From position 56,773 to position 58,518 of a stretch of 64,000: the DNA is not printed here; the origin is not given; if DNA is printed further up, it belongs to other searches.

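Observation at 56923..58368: Single polypeptide fusing an ATP-grasp ligase to a SET/post-SET domain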

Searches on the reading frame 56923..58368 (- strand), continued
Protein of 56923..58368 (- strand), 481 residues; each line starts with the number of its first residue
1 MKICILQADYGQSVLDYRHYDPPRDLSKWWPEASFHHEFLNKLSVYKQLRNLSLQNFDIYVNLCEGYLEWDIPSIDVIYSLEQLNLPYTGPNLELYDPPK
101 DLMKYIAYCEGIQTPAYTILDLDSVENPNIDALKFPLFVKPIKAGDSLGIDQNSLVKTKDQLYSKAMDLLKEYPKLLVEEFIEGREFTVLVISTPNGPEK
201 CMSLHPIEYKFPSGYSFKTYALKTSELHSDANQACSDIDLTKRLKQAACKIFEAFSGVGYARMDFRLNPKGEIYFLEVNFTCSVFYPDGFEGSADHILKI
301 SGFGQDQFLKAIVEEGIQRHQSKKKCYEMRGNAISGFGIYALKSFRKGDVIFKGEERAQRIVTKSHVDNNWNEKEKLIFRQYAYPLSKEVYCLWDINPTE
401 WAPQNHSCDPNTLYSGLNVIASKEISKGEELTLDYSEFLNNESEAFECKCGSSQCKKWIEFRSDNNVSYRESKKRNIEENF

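Call 14: search_solved_structures(query=window:56923-58368:-, max_evalue=0.01, show_alignments=2)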
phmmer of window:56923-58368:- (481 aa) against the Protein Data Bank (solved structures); distinct sequences matched with E-value up to 0.01: 75 (the best 60 are shown).
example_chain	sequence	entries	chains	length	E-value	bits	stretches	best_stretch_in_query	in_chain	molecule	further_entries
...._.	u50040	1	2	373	3e-13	52.3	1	81-279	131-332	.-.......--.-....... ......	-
4fu0_A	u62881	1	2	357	4e-13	51.9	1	130-291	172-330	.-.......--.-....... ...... 7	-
3r23_A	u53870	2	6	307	2.7e-12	49.2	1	80-293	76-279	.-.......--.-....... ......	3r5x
3se7_A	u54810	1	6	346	4.8e-12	48.4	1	81-280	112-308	VanA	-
5d8d_A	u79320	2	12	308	1.3e-11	47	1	81-315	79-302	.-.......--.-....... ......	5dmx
3tqt_A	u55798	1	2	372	3.3e-11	45.6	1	81-332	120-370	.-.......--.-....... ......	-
3r5f_A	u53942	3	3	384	2.2e-09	39.6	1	81-281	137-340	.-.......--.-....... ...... 1 | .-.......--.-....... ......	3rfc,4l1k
3e5n_A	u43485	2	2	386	2.2e-09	39.6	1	81-281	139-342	D-alanine-D-alanine ligase A | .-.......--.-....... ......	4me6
8evv_A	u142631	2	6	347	2.6e-09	39.3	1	98-282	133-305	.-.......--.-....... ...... A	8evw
8evx_A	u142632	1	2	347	2.6e-09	39.3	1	98-282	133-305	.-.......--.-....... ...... A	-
1ehi_A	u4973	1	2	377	1.2e-08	37.1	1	54-279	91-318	D-ALANINE:D-LACTATE LIGASE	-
4z4p_A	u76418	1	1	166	2.7e-08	36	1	323-460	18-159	Histone-lysine N-methyltransferase 2D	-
1e4e_B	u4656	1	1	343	4.4e-08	35.3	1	84-280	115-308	VANCOMYCIN/TEICOPLANIN A-TYPE RESISTANCE PROTEIN VANA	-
8evy_B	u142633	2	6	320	4.5e-08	35.3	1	81-280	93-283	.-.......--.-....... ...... B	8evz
1e4e_A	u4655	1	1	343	8.3e-08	34.4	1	84-280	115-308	VANCOMYCIN/TEICOPLANIN A-TYPE RESISTANCE PROTEIN VANA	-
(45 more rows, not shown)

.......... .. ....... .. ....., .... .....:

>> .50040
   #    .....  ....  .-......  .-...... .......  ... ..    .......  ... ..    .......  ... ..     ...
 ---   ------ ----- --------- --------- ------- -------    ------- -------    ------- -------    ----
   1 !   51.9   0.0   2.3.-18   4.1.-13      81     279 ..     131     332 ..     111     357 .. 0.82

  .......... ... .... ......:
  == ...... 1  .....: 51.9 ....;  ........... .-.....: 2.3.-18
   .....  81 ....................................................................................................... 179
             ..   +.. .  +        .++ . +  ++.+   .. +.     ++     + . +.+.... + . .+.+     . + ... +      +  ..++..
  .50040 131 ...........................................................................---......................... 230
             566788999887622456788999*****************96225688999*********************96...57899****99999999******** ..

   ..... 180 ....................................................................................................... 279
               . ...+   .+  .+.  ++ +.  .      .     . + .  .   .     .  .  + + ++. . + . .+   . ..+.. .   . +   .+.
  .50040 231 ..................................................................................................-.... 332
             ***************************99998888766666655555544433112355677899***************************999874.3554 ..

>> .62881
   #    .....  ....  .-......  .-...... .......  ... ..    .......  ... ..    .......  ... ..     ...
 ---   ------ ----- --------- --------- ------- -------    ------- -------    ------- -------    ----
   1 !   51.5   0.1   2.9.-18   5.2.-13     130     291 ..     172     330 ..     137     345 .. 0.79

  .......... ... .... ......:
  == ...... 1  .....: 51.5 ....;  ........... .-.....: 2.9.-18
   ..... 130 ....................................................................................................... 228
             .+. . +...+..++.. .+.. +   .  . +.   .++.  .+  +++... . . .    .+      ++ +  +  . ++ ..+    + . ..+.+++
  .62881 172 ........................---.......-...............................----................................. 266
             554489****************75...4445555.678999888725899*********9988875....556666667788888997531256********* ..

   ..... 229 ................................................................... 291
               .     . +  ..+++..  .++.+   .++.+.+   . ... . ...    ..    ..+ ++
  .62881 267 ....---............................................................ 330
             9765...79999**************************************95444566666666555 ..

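Call 20: search_protein_representatives(protein=window:56923-58368:-)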
Query: 481 residues. Proteins with E-value up to 0.001 (for the whole library): 7715; up to 1e-10: 1760; up to 1e-30: 221. The best 150 are listed.
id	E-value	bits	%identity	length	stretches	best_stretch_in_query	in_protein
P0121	9.7e-147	505.8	48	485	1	1-457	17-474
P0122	3.0e-135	468.0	48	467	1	1-460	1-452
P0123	3.2e-129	448.0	51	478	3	239-458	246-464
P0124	2.2e-105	369.4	41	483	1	1-462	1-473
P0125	3.1e-102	359.0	36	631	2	1-457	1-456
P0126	1.7e-99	350.0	51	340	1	1-322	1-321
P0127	5.8e-98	345.0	50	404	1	1-364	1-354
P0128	1.1e-97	344.1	37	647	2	1-459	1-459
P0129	2.5e-97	342.9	42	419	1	1-433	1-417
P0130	1.0e-96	340.9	36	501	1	1-459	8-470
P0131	1.1e-93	330.9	36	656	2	16-459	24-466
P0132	2.3e-91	323.2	47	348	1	1-339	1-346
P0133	4.4e-90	319.0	53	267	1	1-268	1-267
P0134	6.5e-86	305.2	41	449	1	22-473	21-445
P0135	3.1e-84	299.7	59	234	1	1-232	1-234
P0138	1.7e-81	290.6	31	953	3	81-471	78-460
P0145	2.7e-76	273.5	39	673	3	336-457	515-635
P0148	6.2e-76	272.3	34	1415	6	199-460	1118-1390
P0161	9.3e-67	242.1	38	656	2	37-325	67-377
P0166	8.6e-64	232.3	32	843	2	1-319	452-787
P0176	2.0e-60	221.2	39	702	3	120-378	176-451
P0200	3.7e-52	193.9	32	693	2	194-458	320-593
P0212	2.7e-47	177.9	31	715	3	55-443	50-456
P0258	3.4e-40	154.4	40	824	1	59-324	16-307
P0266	1.6e-39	152.2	30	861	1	35-459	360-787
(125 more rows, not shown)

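Call 25: find_related_loci(query=A2, collection=genome_contigs, flank=10000)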
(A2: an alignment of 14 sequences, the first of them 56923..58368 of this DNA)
Query A2 (481 aa) in genome_contigs; peptide patterns used: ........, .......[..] (x = any residue, [..] = any of these).
600 stretches matched a pattern (row limit reached: there are more); 582 encode a relative of the query (tblastn E <= 1e-3); the best 80 are kept; 80 distinct loci.
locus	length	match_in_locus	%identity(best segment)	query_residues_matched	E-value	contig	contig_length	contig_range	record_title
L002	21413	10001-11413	63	1-471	0e+0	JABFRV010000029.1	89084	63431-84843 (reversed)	MAG: Saprospiraceae bacterium isolate S-RSF-IL-02 seq_18, whole genome shotgun sequence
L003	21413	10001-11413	61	1-471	0e+0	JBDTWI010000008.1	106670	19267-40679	MAG: Saprospiraceae bacterium isolate cluster3_bin.88 NODE_299_length_106670_cov_19.103681, whole genome shotgun sequenc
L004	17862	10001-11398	60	1-467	0e+0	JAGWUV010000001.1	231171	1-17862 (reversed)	MAG: Bacteroidota bacterium isolate REEB404 contig-150_15, whole genome shotgun sequence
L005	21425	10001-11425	60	1-475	0e+0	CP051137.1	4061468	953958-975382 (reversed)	MAG: Lacibacter sp. isolate Ana54 chromosome, complete genome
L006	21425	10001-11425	60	1-475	0e+0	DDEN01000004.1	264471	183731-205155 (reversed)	MAG TPA_asm: Chitinophagaceae bacterium UBA1953 UBA1953_contig_682, whole genome shotgun sequence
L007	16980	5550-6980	59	1-478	0e+0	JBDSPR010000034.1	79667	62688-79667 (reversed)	MAG: Chitinophagaceae bacterium isolate cluster1_bin.468 k127_14289301, whole genome shotgun sequence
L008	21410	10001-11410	60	1-471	0e+0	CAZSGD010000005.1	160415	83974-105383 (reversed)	MAG TPA_asm: uncultured Chitinophaga sp. isolate SRP173033_co1_308 genome assembly, contig: NODE_100_length_160415_cov_4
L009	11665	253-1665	59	1-472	0e+0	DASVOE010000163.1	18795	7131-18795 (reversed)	MAG TPA_asm: Chitinophagaceae bacterium isolate SMAG_U3145 k141_830977, whole genome shotgun sequence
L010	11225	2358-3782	59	1-475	0e+0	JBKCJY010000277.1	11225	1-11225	MAG: Chitinophagaceae bacterium isolate samp_463_VAMB_477 samp_463_752808, whole genome shotgun sequence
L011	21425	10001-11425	59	1-475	0e+0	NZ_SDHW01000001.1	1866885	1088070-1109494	Lacibacter luteus strain TTM-7 NODE_1_length_1866885_cov_73, whole genome shotgun sequence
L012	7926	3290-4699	61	1-471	0e+0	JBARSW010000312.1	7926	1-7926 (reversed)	MAG: Chitinophagaceae bacterium isolate MFD13450_ilm_asm_bin84 k127_194644, whole genome shotgun sequence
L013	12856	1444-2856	60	1-471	0e+0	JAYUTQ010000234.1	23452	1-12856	MAG: Chitinophagaceae bacterium isolate GL121_DN_concoct_22 GL121_DN_concoct_22_233, whole genome shotgun sequence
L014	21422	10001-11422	58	1-475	0e+0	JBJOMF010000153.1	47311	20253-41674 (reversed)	MAG: Bacteroidota bacterium isolate tombigeeriver_2019_sw_WHONDRS-S19S_0020_B_bin.76 scaffold_1758960, whole genome shot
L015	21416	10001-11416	58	1-473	0e+0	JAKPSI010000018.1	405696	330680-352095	MAG: Bacteroidota bacterium isolate JPNA_metabat.115 k141_126319, whole genome shotgun sequence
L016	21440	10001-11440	59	1-481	0e+0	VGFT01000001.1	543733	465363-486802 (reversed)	MAG: Bacteroidetes bacterium isolate M_surface_9_m1_282 M_surface_9_m1_282_Ga0194116_10000005, whole genome shotgun sequ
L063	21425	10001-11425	60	1-476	0e+0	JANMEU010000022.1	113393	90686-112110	MAG: Bacteroidota bacterium isolate OTE_70b_metabat_425 OTE_70b_k141_4754623, whole genome shotgun sequence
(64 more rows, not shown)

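Call 34: find_homologous_proteins(query=P0128, max_evalue=1e-20)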
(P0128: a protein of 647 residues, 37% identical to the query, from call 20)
Query P0128 (647 aa): 1360 proteins with E <= 1e-20 among 8000 candidates; the best 120 are listed.
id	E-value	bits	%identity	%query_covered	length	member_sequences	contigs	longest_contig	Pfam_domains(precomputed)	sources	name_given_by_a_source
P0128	0.0e+0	1540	100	100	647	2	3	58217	PF00856.34,PF07478.19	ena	-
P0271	0.0e+0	1246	80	100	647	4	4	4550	PF00856.34,PF07478.19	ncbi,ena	-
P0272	0.0e+0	1242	79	100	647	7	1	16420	PF00856.34,PF07478.19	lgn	-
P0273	0.0e+0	1220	78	100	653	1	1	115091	PF00856.34,PF07478.19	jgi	jgi:D-alanine-D-alanine ligase-like ATP-grasp enzyme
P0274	0.0e+0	1203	77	99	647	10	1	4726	PF00856.34,PF07478.19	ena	-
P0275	0.0e+0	1099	70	100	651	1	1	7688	PF00856.34,PF07478.19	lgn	-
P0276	0.0e+0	1056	75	89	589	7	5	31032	PF00856.34,PF07478.19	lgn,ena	-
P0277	0.0e+0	1056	69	98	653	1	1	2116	PF00856.34,PF07478.19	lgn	-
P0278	0.0e+0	1048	69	98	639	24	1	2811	PF00856.34,PF07478.19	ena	-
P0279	1.5e-286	970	62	100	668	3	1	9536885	PF00856.34,PF07478.19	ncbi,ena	-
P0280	1.5e-278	944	62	100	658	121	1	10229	PF00856.34,PF07478.19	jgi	-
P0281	1.8e-272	924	61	99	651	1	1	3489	PF00856.34,PF07478.19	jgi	jgi:D-alanine-D-alanine ligase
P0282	1.9e-271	920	61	98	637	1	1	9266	PF00856.34,PF07478.19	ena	-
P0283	2.4e-271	920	60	98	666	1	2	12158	PF00856.34,PF07478.19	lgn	-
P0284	4.5e-271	919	61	98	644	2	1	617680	PF00856.34,PF07478.19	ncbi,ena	-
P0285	3.8e-270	916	61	98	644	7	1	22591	PF00856.34,PF07478.19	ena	-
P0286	1.3e-269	914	61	98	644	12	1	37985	PF00856.34,PF07478.19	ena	-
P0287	6.5e-269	912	60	98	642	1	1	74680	PF00856.34,PF07478.19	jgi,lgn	jgi:D-alanine-D-alanine ligase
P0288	9.2e-269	912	59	98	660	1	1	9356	PF00856.34,PF07478.19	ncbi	-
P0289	6.4e-267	905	60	99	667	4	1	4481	PF00856.34,PF07478.19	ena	-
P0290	1.8e-266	904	60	98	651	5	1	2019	PF00856.34,PF07478.19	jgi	jgi:D-alanine-D-alanine ligase-like ATP-grasp enzyme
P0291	5.0e-266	903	61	98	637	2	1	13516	PF00856.34,PF07478.19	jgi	jgi:D-alanine-D-alanine ligase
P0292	1.4e-263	894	60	99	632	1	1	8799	PF00856.34,PF07478.19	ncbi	-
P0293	1.5e-263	894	58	99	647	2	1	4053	PF00856.34,PF07478.19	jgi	jgi:D-alanine-D-alanine ligase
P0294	5.4e-263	892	59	98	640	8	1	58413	PF00856.34,PF07478.19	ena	-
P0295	6.5e-263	892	59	98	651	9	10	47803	PF00856.34,PF07478.19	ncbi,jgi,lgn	ncbi:MAG: SET domain-containing protein-lysine N-methyltransferase [Terriglobia bacterium]|jgi:D-ala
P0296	5.9e-261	886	59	99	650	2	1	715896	PF00856.34,PF07478.19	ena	-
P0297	1.5e-260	884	58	99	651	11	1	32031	PF00856.34,PF07478.19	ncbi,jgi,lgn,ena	jgi:D-alanine-D-alanine ligase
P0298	3.8e-259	880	58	99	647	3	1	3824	PF00856.34,PF07478.19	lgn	-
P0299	5.1e-258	876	58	98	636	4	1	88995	PF00856.34,PF07478.19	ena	-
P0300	6.2e-258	876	58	98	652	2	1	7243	PF00856.34,PF07478.19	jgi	-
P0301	1.3e-257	875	59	98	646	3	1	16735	PF00856.34,PF07478.19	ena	-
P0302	2.0e-257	874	59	98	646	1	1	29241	PF00856.34,PF07478.19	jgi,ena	jgi:D-alanine-D-alanine ligase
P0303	3.4e-257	873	59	98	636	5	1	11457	PF00856.34,PF07478.19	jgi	-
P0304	4.6e-257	873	59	96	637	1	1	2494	PF00856.34,PF07478.19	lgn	-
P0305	1.0e-256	872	56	99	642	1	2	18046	PF02222.28,PF00856.34,PF07478.19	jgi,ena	-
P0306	2.2e-256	871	57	98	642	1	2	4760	PF00856.34,PF07478.19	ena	-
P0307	7.7e-256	869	57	98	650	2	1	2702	PF00856.34,PF07478.19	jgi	jgi:D-alanine-D-alanine ligase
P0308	2.5e-255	867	59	98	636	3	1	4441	PF00856.34,PF07478.19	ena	-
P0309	1.1e-254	865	56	99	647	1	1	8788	PF00856.34,PF07478.19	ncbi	-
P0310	5.2e-254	863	58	99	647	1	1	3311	PF00856.34,PF07478.19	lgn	-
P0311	6.6e-251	853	57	99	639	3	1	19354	PF00856.34,PF07478.19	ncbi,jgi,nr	ncbi:MAG: SET domain-containing protein-lysine N-methyltransferase [Acidobacteria bacterium]|nr:SET 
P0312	9.4e-251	852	57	98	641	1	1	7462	PF00856.34,PF07478.19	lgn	-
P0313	7.1e-250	849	69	79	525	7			PF00856.34,PF07478.19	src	-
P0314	1.4e-247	842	56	98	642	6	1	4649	PF00856.34,PF07478.19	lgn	-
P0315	4.6e-247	840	56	98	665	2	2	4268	PF00856.34,PF07478.19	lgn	-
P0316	3.2e-245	834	57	98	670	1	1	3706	PF00856.34,PF07478.19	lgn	-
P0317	6.8e-245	833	56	98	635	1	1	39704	PF00856.34,PF07478.19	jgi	jgi:D-alanine-D-alanine ligase-like ATP-grasp enzyme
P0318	2.9e-244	831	57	97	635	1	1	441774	PF00856.34,PF07478.19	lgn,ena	-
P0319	3.0e-244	831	56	98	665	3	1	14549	PF00856.34,PF07478.19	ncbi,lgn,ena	-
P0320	8.3e-243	826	57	98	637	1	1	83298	PF00856.34,PF07478.19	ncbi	-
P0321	1.0e-242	825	55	99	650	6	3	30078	PF00856.34,PF07478.19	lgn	-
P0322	1.6e-242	825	68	80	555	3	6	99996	PF00856.34,PF07478.19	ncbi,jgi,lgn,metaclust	metaclust:\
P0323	9.3e-242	822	68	80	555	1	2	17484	PF00856.34,PF07478.19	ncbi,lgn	-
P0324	1.1e-234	799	54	99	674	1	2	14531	PF00856.34,PF07478.19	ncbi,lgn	-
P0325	4.8e-234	797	54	98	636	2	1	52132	PF00856.34,PF07478.19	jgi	jgi:D-alanine-D-alanine ligase-like ATP-grasp enzyme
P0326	6.9e-233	793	54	99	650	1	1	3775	PF00856.34,PF07478.19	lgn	-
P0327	1.6e-232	792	53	98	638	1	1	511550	PF00856.34,PF07478.19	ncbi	ncbi:MAG: SET domain-containing protein-lysine N-methyltransferase [Bryobacteraceae bacterium]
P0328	1.4e-229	782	54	98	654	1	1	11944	PF00856.34,PF07478.19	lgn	-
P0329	2.1e-228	778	60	86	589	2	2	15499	PF00856.34,PF07478.19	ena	-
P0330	8.6e-227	773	53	98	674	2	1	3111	PF00856.34,PF07478.19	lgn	-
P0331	4.0e-226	771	66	75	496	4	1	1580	PF00856.34,PF07478.19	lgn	-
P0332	1.4e-225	769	66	75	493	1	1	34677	PF00856.34,PF07478.19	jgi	jgi:D-alanine-D-alanine ligase-like ATP-grasp enzyme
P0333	3.9e-223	761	54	94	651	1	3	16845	PF00856.34,PF07478.19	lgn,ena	-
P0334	2.1e-222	758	65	75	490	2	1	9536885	PF00856.34,PF07478.19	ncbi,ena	-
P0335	5.4e-222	757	65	76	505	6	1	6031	PF00856.34,PF07478.19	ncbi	-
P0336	2.5e-220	752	50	99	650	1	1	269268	PF00856.34,PF07478.19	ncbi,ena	-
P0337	4.5e-220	751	51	99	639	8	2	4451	PF00856.34,PF07478.19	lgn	-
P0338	4.1e-219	747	65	75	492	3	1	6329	PF00856.34,PF07478.19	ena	-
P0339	1.4e-218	746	64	75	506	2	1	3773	PF00856.34,PF07478.19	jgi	jgi:D-alanine-D-alanine ligase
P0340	7.3e-218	743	64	75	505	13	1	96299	PF00856.34,PF07478.19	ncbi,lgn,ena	-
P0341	4.8e-217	741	62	78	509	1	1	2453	PF00856.34,PF07478.19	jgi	jgi:D-alanine-D-alanine ligase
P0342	4.1e-215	734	63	76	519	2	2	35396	PF00856.34,PF07478.19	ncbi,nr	ncbi:MAG: SET domain-containing protein-lysine N-methyltransferase [Bryobacterales bacterium]|nr:SET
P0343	5.2e-215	734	51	98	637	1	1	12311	PF00856.34,PF07478.19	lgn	-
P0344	2.3e-214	732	64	75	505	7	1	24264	PF00856.34,PF07478.19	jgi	jgi:D-alanine-D-alanine ligase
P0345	3.4e-214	731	63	75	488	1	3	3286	PF00856.34,PF07478.19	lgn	-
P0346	7.9e-214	730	62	78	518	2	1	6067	PF00856.34,PF07478.19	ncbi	-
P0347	8.6e-214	730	64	74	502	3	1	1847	PF00856.34,PF07478.19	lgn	-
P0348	1.7e-213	729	63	75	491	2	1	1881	PF00856.34,PF07478.19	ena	-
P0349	6.1e-213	727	65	75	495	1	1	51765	PF00856.34,PF07478.19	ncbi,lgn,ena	-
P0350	8.0e-213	727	64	75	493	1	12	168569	PF00856.34,PF07478.19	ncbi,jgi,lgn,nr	ncbi:MAG TPA: SET domain-containing protein-lysine N-methyltransferase [Bryobacteraceae bacterium]|n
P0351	1.5e-212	726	63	75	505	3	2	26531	PF00856.34,PF07478.19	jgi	jgi:D-alanine-D-alanine ligase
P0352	2.3e-212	725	62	75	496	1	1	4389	PF00856.34,PF07478.19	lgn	-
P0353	2.6e-212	725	61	75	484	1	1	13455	PF00856.34,PF07478.19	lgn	-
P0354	4.0e-212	724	61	75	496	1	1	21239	PF00856.34,PF07478.19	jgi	jgi:D-alanine-D-alanine ligase-like ATP-grasp enzyme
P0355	1.6e-211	722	63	75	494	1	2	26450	PF00856.34,PF07478.19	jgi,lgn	jgi:D-alanine-D-alanine ligase-like ATP-grasp enzyme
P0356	1.8e-211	722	63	75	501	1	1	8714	PF00856.34,PF07478.19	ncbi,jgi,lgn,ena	jgi:D-alanine-D-alanine ligase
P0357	1.1e-210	720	51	99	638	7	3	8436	PF00856.34,PF07478.19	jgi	jgi:D-alanine-D-alanine ligase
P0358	1.4e-210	719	62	74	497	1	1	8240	PF00856.34,PF07478.19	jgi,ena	-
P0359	2.0e-210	719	62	75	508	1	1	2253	PF00856.34,PF07478.19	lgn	-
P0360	3.5e-210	718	51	98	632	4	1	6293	PF00856.34,PF07478.19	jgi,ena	-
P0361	2.8e-209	715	62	75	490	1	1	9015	PF00856.34,PF07478.19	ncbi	-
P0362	3.9e-209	714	60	75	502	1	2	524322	PF00856.34,PF07478.19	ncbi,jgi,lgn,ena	-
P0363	1.6e-208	713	63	75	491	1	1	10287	PF00856.34,PF07478.19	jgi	jgi:D-alanine-D-alanine ligase-like ATP-grasp enzyme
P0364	2.6e-208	712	60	75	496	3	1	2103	PF00856.34,PF07478.19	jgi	-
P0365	3.1e-208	712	63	75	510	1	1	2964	PF00856.34,PF07478.19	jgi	jgi:D-alanine-D-alanine ligase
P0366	1.6e-207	709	51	98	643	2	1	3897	PF00856.34,PF07478.19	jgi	jgi:D-alanine-D-alanine ligase-like ATP-grasp enzyme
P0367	2.0e-207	709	50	98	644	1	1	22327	PF00856.34,PF07478.19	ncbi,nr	ncbi:MAG: hypothetical protein HY902_17850 [Deltaproteobacteria bacterium]|nr:hypothetical protein [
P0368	3.6e-207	708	60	75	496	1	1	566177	PF00856.34,PF07478.19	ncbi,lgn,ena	-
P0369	4.5e-207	708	62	75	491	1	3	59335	PF00856.34,PF07478.19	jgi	jgi:D-alanine-D-alanine ligase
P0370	8.7e-207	707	50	100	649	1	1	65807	PF00856.34,PF07478.19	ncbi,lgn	-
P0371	1.9e-206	706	51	98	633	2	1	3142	PF00856.34,PF07478.19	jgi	jgi:D-alanine-D-alanine ligase-like ATP-grasp enzyme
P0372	4.4e-206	704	50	99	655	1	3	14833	PF00856.34,PF07478.19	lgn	-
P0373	7.2e-206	704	61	75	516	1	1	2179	PF00856.34,PF07478.19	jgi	jgi:D-alanine-D-alanine ligase-like ATP-grasp enzyme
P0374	1.1e-205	703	63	74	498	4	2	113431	PF13535.12,PF00856.34,PF07478.19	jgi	jgi:D-alanine-D-alanine ligase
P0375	9.5e-204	697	60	75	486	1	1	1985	PF00856.34,PF07478.19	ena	-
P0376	9.7e-204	697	50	98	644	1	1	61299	PF00856.34,PF07478.19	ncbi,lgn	-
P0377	1.8e-203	696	59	76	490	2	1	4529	PF00856.34,PF07478.19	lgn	-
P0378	3.0e-203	695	62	75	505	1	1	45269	PF00856.34,PF07478.19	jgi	jgi:D-alanine-D-alanine ligase-like ATP-grasp enzyme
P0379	4.7e-203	694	61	75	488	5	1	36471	PF00856.34,PF07478.19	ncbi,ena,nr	ncbi:MAG TPA: SET domain-containing protein-lysine N-methyltransferase [Bryobacteraceae bacterium]|n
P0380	7.1e-203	694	49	98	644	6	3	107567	PF00856.34,PF07478.19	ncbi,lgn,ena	-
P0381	7.1e-203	694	60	75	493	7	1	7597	PF00856.34,PF07478.19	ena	-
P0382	1.4e-202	693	62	75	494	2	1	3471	PF00856.34,PF07478.19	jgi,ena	-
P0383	2.1e-202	692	61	75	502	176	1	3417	PF00856.34,PF07478.19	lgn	-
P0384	1.1e-201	690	60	75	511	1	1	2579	PF00856.34,PF07478.19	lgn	-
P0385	2.1e-201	689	48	98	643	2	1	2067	PF00856.34,PF07478.19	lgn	-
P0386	1.6e-199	683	60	74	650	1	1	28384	PF00856.34,PF07478.19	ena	-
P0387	2.1e-199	682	60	75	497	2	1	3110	PF00856.34,PF07478.19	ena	-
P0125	2.7e-199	682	49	98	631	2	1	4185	PF00856.34,PF07478.19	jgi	jgi:D-alanine-D-alanine ligase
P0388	3.7e-199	682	60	75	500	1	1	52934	PF00856.34,PF07478.19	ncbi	ncbi:MAG: SET domain-containing protein-lysine N-methyltransferase [Blastocatellia bacterium]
